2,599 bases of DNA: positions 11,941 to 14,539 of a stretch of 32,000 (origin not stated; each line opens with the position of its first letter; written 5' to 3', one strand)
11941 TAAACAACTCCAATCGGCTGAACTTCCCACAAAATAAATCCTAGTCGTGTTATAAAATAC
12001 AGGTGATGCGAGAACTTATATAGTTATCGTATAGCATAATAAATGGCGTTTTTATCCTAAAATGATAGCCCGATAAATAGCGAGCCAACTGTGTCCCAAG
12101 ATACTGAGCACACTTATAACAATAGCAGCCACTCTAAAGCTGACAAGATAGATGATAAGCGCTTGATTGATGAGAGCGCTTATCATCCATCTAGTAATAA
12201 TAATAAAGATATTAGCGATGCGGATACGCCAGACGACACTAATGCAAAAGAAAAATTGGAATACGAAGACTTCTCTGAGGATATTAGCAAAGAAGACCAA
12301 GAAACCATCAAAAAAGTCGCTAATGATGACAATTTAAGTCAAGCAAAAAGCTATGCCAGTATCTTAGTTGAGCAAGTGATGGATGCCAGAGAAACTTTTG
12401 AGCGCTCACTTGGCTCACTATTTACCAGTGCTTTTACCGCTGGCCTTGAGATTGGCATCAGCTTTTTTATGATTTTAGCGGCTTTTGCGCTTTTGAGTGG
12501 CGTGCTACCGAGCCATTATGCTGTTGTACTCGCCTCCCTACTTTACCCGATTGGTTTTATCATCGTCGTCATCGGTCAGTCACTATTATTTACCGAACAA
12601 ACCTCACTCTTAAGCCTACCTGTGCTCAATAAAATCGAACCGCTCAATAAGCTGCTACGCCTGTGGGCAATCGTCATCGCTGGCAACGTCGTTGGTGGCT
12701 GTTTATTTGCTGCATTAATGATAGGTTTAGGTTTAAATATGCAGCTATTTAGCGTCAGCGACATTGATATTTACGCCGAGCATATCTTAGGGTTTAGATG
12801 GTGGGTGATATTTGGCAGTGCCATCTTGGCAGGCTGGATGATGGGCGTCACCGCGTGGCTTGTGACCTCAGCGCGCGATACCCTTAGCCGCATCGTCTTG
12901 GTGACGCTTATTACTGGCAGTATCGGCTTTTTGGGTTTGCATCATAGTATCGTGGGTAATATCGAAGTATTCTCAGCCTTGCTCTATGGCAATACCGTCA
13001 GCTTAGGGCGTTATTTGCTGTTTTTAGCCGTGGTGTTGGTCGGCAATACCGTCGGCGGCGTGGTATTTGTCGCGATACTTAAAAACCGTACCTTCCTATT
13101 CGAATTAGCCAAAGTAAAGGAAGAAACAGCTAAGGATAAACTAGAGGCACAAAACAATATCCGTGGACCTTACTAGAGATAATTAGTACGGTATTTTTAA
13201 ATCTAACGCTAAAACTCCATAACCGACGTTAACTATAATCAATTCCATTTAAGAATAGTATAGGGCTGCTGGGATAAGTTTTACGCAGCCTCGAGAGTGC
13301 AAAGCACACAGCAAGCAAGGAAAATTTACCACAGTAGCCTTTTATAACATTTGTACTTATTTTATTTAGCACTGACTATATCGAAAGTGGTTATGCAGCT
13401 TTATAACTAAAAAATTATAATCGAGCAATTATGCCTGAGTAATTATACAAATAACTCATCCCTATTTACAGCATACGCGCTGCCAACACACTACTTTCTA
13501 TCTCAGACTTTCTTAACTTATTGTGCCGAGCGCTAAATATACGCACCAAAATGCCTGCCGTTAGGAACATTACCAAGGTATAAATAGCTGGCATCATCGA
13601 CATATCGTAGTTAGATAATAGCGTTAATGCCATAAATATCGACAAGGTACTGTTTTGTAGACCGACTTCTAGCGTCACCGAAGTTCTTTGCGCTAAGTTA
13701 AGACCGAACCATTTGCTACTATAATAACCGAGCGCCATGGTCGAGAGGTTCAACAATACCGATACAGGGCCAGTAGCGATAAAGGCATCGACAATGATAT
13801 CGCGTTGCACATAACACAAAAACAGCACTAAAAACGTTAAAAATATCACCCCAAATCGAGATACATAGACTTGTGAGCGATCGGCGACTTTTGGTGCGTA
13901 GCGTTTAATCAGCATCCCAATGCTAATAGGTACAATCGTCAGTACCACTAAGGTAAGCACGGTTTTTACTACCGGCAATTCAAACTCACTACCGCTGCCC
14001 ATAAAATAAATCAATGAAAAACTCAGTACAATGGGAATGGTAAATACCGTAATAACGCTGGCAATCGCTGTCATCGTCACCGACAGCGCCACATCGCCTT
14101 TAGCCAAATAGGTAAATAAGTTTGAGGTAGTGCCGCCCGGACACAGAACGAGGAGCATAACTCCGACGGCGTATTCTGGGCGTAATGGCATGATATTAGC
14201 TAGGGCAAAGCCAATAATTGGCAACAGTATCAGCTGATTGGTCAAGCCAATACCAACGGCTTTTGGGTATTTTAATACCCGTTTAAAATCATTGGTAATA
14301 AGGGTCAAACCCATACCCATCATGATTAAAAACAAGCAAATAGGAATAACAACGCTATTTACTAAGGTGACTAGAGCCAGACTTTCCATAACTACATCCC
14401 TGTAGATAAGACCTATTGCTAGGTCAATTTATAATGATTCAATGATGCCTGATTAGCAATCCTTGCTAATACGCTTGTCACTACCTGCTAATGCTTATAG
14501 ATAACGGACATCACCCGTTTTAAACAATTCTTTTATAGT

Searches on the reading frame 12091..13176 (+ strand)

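Call 8: search_protein_families(library=pfam, proteins=[window:12091-13176:+])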
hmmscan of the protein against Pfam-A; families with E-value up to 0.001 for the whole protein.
window:12091-13176:+ (361 aa): 1 family
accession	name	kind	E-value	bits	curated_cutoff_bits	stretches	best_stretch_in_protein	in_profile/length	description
PF01226.23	Form_Nir_trans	-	8.6e-41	140.3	34.6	1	96-330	7-237/240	Formate/nitrite transporter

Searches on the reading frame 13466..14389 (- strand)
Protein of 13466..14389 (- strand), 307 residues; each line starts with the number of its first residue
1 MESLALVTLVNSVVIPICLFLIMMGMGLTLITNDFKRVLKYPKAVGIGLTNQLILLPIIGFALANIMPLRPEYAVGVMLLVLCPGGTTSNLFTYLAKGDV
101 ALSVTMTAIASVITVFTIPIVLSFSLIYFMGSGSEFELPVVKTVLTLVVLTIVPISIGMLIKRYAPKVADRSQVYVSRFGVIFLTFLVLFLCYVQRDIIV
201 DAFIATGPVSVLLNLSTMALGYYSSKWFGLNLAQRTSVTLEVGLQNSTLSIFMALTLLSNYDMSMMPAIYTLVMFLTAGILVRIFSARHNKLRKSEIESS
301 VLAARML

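Call 8: search_protein_families(library=pfam, proteins=[window:13466-14389:-])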
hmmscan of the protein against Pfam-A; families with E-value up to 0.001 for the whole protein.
window:13466-14389:- (307 aa): 2 families
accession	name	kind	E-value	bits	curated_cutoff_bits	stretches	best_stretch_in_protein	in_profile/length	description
PF01758.21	SBF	-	5.8e-41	140.7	24.3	1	16-201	1-190/191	Sodium Bile acid symporter family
PF13593.11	SBF_like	-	5.2e-13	49.4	25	1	12-285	30-311/313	SBF-like CPA transporter family (DUF4137)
